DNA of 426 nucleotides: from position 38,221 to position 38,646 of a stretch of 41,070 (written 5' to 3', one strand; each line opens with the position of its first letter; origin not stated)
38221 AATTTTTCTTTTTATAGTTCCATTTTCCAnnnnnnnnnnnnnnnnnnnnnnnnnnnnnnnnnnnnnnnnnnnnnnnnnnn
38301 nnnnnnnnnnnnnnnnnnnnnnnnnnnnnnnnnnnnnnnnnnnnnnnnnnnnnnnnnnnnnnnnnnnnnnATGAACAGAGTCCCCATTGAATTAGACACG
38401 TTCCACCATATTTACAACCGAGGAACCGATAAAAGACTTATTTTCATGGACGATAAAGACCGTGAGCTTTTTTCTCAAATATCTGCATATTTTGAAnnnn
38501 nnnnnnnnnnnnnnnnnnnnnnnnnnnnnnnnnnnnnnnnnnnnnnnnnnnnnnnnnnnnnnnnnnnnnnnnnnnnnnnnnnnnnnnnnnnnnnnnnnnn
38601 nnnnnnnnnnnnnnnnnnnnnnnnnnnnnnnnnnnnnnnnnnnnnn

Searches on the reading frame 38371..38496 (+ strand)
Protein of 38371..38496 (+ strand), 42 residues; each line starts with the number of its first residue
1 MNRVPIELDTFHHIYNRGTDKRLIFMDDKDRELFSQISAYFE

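Call 87: search_protein_families(library=pfam, proteins=[window:38371-38496:+], max_evalue=1)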
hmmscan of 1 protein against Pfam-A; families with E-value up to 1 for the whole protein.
window:38371-38496:+ (42 aa): 0 families
